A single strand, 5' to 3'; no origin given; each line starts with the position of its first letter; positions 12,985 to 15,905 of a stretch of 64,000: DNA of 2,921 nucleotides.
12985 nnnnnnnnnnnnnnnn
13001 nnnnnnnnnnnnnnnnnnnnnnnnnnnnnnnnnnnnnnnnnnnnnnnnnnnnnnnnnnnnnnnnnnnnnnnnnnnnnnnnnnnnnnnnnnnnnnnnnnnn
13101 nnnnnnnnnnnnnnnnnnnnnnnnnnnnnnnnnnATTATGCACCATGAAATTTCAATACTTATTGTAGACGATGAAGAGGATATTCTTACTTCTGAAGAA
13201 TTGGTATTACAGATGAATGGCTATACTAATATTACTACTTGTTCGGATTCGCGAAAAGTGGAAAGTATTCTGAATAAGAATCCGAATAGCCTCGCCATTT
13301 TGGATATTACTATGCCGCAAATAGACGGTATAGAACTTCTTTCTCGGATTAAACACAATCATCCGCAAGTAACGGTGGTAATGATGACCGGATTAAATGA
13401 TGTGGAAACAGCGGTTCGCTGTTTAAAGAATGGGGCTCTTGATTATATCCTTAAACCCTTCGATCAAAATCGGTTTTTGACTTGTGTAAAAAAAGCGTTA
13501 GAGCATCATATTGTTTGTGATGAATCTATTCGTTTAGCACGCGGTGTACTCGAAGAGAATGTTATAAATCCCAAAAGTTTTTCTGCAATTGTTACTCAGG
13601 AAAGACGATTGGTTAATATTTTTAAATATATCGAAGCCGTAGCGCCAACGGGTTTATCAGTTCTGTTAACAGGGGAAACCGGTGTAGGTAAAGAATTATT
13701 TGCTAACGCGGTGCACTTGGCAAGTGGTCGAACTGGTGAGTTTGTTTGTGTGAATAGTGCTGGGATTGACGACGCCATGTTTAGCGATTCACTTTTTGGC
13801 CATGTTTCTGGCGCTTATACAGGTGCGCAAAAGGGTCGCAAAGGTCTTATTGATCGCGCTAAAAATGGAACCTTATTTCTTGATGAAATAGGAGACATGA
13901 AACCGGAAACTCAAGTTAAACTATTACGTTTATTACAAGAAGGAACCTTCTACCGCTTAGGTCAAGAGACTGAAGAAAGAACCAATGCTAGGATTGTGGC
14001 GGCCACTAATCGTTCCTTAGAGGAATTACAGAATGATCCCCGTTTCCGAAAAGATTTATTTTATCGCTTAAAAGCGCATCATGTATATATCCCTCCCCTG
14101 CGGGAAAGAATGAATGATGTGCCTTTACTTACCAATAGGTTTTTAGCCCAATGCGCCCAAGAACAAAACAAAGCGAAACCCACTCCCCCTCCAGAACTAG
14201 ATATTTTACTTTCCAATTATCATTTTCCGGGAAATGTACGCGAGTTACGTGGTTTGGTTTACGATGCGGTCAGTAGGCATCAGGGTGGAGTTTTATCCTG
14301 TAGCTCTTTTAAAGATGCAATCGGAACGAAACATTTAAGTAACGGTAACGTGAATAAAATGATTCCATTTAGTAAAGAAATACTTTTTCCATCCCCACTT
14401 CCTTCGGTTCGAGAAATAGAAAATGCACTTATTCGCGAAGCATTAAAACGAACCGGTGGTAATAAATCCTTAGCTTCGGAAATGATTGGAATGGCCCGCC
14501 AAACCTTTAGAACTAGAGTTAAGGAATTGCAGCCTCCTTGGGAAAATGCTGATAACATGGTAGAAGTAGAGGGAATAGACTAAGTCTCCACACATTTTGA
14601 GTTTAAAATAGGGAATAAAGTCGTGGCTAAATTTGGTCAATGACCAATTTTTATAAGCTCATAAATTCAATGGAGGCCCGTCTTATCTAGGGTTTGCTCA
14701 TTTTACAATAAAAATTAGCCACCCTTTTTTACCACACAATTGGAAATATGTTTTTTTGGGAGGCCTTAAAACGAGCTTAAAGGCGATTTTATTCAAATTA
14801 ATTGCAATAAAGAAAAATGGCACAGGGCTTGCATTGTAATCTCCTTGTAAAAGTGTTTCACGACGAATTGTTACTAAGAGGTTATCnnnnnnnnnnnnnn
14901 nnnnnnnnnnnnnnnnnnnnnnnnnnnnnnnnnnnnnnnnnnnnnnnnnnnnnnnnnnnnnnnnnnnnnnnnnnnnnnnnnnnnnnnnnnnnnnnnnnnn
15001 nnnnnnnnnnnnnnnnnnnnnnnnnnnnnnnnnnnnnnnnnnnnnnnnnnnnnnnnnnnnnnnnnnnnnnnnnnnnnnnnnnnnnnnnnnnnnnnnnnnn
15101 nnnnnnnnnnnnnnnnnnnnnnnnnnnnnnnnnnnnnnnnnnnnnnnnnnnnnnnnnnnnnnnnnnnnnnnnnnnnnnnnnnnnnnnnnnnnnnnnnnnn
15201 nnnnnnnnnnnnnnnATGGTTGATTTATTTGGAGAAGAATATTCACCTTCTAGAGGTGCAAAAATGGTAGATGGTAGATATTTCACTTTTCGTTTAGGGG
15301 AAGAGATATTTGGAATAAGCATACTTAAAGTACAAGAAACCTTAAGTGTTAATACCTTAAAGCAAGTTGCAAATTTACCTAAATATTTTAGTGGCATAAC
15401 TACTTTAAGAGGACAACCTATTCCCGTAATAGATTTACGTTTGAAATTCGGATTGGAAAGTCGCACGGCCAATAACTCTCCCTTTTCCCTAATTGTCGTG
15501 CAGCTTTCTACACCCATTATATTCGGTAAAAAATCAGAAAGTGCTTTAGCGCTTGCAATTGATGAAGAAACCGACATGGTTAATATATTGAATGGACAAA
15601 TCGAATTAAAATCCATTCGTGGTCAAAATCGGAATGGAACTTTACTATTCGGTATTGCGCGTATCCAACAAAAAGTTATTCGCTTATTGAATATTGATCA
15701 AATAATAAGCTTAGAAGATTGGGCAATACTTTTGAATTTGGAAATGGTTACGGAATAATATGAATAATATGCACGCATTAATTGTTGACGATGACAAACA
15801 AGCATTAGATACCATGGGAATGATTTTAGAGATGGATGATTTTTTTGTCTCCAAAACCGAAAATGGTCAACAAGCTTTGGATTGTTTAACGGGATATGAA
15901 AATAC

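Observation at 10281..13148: Tandem histidine-kinase paralogs; the second carries an in-frame ~100-aa gap that removes the phospho-acceptor His helix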

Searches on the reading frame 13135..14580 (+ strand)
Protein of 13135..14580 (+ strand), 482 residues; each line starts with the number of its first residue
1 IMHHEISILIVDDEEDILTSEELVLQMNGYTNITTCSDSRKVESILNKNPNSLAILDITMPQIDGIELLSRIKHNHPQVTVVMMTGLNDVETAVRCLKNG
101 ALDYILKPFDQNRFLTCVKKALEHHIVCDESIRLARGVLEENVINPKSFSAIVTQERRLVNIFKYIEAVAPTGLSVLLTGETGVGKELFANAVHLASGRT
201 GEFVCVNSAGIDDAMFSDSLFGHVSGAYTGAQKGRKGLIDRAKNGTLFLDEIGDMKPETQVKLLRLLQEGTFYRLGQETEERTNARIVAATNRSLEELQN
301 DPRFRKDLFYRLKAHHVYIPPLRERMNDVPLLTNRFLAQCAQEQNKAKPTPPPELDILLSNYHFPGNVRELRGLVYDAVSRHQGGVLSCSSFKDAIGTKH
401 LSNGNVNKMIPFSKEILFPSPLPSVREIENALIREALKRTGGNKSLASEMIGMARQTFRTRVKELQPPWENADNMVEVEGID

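Call 4: search_protein_families(library=pfam, proteins=[window:13135-14580:+], max_evalue=0.1)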
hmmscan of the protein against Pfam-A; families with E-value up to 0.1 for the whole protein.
window:13135-14580:+ (482 aa): 11 families
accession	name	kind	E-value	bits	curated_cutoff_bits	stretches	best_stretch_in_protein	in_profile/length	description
PF00158.32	Sigma54_activat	-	7.3e-56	188.9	20.2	1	152-316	1-166/168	Sigma-54 interaction domain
PF00072.30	Response_reg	-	3.1e-27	95.4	30.2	1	8-118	1-110/111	Response regulator receiver domain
PF14532.12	Sigma54_activ_2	-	3e-19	70.1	25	1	160-322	8-138/138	Sigma-54 interaction domain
PF25601.1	AAA_lid_14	-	2.2e-17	63.1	27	1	323-402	1-80/87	AAA+ ATPase lid domain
PF02954.25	HTH_8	-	3.7e-10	39.8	22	1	425-464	2-41/42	Bacterial regulatory protein, Fis family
PF07728.20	AAA_5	-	2.3e-07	31.4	22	1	176-304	2-135/139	AAA domain (dynein-related subfamily)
PF07724.20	AAA_2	-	3e-05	24.5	27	1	175-326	5-163/166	AAA domain (Cdc48 subfamily)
PF01078.27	Mg_chelatase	-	3.7e-05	23.7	20.3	1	230-293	93-158/207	Magnesium chelatase, subunit ChlI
PF00004.35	AAA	-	0.00028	21.8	21.2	1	176-301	1-117/131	ATPase family associated with various cellular activities (AAA)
PF20161.5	VpsR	-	0.00033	20.8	23.7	1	22-118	26-120/121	VpsR domain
PF13191.12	AAA_16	-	0.079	13.9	32.6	0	158-201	11-52/167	AAA ATPase domain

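Call 50: search_protein_families(library=ncbifam, proteins=[window:13138-14580:+], max_evalue=0.001)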
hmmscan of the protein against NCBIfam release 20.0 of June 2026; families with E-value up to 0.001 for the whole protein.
window:13138-14580:+ (481 aa): 113 families (the best 25 are shown)
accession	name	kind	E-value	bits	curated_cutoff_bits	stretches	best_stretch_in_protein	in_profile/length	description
NF008469.0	PRK11361.1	equivalog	2.6e-101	339.6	714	1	5-462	5-452/461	acetoacetate metabolism transcriptional regulator AtoC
TIGR01818.1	ntrC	equivalog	8.1e-99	331.5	558.6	1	7-464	1-463/463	nitrogen regulation protein NR(I)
NF051870.1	NAssimRespRegNtrX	equivalog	1.1e-87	294.9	600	1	6-464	3-450/452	nitrogen assimilation response regulator NtrX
NF008176.1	PRK10923.1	equivalog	1.6e-82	277.6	620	1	7-371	6-361/469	nitrogen regulation protein NR(I)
TIGR02915.1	PEP_resp_reg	equivalog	2.4e-82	277.2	502.6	1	7-459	1-437/445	PEP-CTERM-box response regulator transcription factor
NF007689.0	PRK10365.1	equivalog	8.3e-82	275.3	760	1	2-460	3-438/441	sigma-54-dependent response regulator transcription factor ZraR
NF041552.1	TF_PrdR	equivalog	6.6e-81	272.4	795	1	143-462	261-574/577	sigma-54 dependent transcriptional regulator PrdR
NF041946.1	LuxO_transreg_Vib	equivalog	1.8e-75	254.5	800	1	32-394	23-379/463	quorum-sensing sigma-54 dependent transcriptional regulator LuxO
NF003451.0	PRK05022.1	equivalog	4.7e-72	243.3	476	1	147-462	188-506/512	nitric oxide reductase transcriptional regulator NorR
NF011695.0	PRK15115.1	equivalog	2.6e-71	240.7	763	1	2-457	4-429/445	two-component system response regulator GlrR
NF049963.1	RespRegFlgRCampy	domain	8.8e-71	239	750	1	7-462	3-425/429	fla regulon two-component system response regulator FlgR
TIGR01817.1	nifA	equivalog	1.9e-70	238.1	528.85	1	146-373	193-420/534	nif-specific transcriptional activator NifA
NF038308.1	RNA_repair_RtcR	equivalog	2e-69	234.9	650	1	148-456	179-503/530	RNA repair transcriptional activator RtcR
NF008085.0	PRK10820.1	equivalog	2.3e-65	221.2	576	1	126-387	181-443/520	transcriptional regulator TyrR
NF050807.1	TransRegFlbDCaul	equivalog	2.6e-62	211.1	750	1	37-464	32-438/454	sigma-54-dependent transcriptional regulator FlbD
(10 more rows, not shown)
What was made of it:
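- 13138..14583 (+): NtrC/AtoC-type sigma-54 activator with receiver domain (481 aa). Its start overlaps the end of gene 2 by 11 nt. Pfam and NCBIfam (calls 4, 50).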

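Call 72: find_homologous_proteins(query=window:13138-14580:+, max_evalue=1e-50)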
Query window:13138-14580:+ (481 aa): 6025 proteins with E <= 1e-50 among 8000 candidates; the best 120 are listed.
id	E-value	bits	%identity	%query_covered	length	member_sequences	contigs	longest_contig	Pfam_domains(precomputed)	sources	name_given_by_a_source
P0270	0.0e+0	1081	100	100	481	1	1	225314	PF00158.33,PF25601.2,PF02954.26,PF14532.13,PF07728.21,PF00072.31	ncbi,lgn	-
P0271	1.2e-233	794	75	99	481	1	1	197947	PF00158.33,PF25601.2,PF02954.26,PF14532.13,PF07728.21,PF00072.31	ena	-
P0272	2.8e-233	793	75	100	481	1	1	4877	PF00158.33,PF25601.2,PF02954.26,PF00004.36,PF14532.13,PF07728.21,PF00072.31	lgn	-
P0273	1.9e-232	790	75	99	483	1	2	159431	PF00158.33,PF25601.2,PF02954.26,PF14532.13,PF07728.21,PF00072.31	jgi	jgi:DNA-binding NtrC family response regulator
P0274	4.8e-231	786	76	97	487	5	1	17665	PF00158.33,PF25601.2,PF02954.26,PF00004.36,PF14532.13,PF07728.21,PF00072.31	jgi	jgi:DNA-binding NtrC family response regulator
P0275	6.1e-229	779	74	98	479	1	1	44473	PF00158.33,PF25601.2,PF02954.26,PF00004.36,PF14532.13,PF07728.21,PF00072.31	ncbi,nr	ncbi:MAG: two component, sigma54 specific, transcriptional regulator, Fis family [Fibrobacteres bact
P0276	1.5e-228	777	75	97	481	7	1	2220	PF00158.33,PF25601.2,PF02954.26,PF00004.36,PF14532.13,PF07728.21,PF00072.31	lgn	-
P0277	2.0e-228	777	75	97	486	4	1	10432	PF00158.33,PF25601.2,PF02954.26,PF14532.13,PF07728.21,PF00072.31,PF20161.6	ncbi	ncbi:MAG: sigma-54 dependent transcriptional regulator [Fibrobacteria bacterium]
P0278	1.4e-225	767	74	97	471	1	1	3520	PF00158.33,PF25601.2,PF02954.26,PF14532.13,PF07728.21,PF00072.31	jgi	jgi:DNA-binding NtrC family response regulator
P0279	5.6e-222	756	73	97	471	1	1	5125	PF00158.33,PF25601.2,PF02954.26,PF14532.13,PF07728.21,PF00072.31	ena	-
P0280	1.7e-216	738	72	96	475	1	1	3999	PF00158.33,PF25601.2,PF02954.26,PF14532.13,PF07728.21,PF00072.31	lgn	-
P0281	1.6e-215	734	72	97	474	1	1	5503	PF00158.33,PF25601.2,PF02954.26,PF14532.13,PF07728.21,PF00072.31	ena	-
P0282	3.5e-215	733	70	97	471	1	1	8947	PF00158.33,PF25601.2,PF02954.26,PF14532.13,PF07728.21,PF00072.31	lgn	-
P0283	3.5e-215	733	70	97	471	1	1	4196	PF00158.33,PF25601.2,PF02954.26,PF14532.13,PF07728.21,PF00072.31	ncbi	-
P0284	7.2e-214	729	71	97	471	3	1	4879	PF00158.33,PF25601.2,PF02954.26,PF14532.13,PF07728.21,PF00072.31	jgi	jgi:DNA-binding NtrC family response regulator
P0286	1.7e-213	728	71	97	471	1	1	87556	PF00158.33,PF25601.2,PF02954.26,PF14532.13,PF07728.21,PF00072.31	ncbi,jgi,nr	ncbi:MAG: sigma-54-dependent Fis family transcriptional regulator [Fibrobacteres bacterium]|nr:sigma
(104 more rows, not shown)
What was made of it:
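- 13138..14583 (+): Self-hit P0270 of 481 aa (call 72).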

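Call 82: find_encoding_contigs(protein=P0273, flank=7000, max_places=1)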
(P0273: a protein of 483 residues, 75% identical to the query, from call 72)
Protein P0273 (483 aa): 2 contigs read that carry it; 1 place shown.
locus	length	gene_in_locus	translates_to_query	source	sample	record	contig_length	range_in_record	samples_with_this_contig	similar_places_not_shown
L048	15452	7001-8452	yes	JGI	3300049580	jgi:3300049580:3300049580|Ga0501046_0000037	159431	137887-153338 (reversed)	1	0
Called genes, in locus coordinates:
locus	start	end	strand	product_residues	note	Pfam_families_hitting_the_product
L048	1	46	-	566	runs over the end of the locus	PF13620:CarboxypepD_reg, PF10102:DUF2341, PF13385:Laminin_G_3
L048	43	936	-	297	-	PF14394:DUF4423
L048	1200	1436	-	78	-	-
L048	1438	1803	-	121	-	PF00072:Response_reg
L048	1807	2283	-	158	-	PF13690:CheX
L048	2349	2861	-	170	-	PF13690:CheX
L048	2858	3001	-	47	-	-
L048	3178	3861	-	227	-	-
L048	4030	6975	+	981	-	PF05231:MASE1 (weak), PF00989:PAS, PF08448:PAS_4, PF13188:PAS_8, PF13426:PAS_9, PF13426:PAS_9, PF08447:PAS_3, PF02518:HATPase_c, +4 more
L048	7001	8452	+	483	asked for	PF00072:Response_reg, PF00158:Sigma54_activat, PF14532:Sigma54_activ_2, PF07728:AAA_5 (weak), PF25601:AAA_lid_14, PF02954:HTH_8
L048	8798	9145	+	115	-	-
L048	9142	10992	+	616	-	PF01627:Hpt, PF02895:H-kinase_dim, PF02518:HATPase_c, PF01584:CheW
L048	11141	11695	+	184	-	PF01584:CheW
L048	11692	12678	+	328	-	-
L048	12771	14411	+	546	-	PF00015:MCPsignal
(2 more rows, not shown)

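Call 83: find_encoding_contigs(protein=P0275, flank=7000, max_places=1)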
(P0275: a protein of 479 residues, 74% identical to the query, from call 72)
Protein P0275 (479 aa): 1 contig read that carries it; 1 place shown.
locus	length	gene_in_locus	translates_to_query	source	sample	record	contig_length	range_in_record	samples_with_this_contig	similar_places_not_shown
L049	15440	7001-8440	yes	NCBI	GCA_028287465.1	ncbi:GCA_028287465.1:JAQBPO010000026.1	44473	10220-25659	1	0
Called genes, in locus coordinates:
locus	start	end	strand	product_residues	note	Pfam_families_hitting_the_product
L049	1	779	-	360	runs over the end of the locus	PF00072:Response_reg, PF01339:CheB_methylest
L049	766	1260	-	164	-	PF13690:CheX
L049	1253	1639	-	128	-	PF00072:Response_reg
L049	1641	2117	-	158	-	PF03975:CheD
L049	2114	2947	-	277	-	PF03705:CheR_N, PF01739:CheR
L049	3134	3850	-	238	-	-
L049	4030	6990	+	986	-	PF00989:PAS, PF08448:PAS_4 (weak), PF13188:PAS_8 (weak), PF13426:PAS_9, PF00989:PAS, PF13426:PAS_9, PF08447:PAS_3, PF02518:HATPase_c, +3 more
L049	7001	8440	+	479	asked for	PF00072:Response_reg, PF00158:Sigma54_activat, PF14532:Sigma54_activ_2, PF00004:AAA (faint), PF07728:AAA_5 (weak), PF25601:AAA_lid_14, PF02954:HTH_8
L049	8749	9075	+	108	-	-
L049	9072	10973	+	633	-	PF01627:Hpt, PF02895:H-kinase_dim, PF02518:HATPase_c, PF01584:CheW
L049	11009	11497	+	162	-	PF01584:CheW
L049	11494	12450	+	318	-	-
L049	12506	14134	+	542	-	PF00015:MCPsignal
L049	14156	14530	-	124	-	-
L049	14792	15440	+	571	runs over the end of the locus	PF12729:4HB_MCP_1, PF13324:GCIP_N (faint), PF00015:MCPsignal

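Call 84: find_encoding_contigs(protein=P0286, flank=7000, max_places=1)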
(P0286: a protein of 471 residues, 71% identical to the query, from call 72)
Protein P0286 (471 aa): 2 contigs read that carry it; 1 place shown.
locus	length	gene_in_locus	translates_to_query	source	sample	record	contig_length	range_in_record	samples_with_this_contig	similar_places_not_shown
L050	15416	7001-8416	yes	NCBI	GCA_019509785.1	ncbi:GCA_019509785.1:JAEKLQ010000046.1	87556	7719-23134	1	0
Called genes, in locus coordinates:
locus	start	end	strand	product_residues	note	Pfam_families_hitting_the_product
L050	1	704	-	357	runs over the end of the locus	PF00072:Response_reg, PF01339:CheB_methylest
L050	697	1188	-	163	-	PF13690:CheX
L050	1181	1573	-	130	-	PF00072:Response_reg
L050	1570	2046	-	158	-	PF03975:CheD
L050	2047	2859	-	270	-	PF03705:CheR_N, PF01739:CheR, PF08241:Methyltransf_11 (weak), PF08242:Methyltransf_12 (weak), PF13649:Methyltransf_25 (weak)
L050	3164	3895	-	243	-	-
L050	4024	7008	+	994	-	PF08448:PAS_4 (faint), PF00989:PAS, PF13188:PAS_8 (weak), PF13426:PAS_9 (weak), PF02518:HATPase_c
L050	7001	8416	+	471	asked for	PF00072:Response_reg, PF00158:Sigma54_activat, PF14532:Sigma54_activ_2, PF07728:AAA_5 (weak), PF25601:AAA_lid_14, PF02954:HTH_8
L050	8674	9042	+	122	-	-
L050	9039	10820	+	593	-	PF01627:Hpt, PF02895:H-kinase_dim, PF02518:HATPase_c, PF01584:CheW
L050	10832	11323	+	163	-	PF01584:CheW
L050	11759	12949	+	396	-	PF00015:MCPsignal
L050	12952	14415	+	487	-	-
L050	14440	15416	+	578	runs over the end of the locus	PF12729:4HB_MCP_1, PF00015:MCPsignal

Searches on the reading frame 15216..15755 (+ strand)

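Call 55: search_protein_families(library=pfam, proteins=[window:15216-15755:+], max_evalue=0.00001)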
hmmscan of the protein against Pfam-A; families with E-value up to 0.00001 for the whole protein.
window:15216-15755:+ (180 aa): 1 family
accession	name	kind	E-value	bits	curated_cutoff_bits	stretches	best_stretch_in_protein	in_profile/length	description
PF01584.24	CheW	-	4e-25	88.5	23.5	1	22-166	2-136/138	CheW-like domain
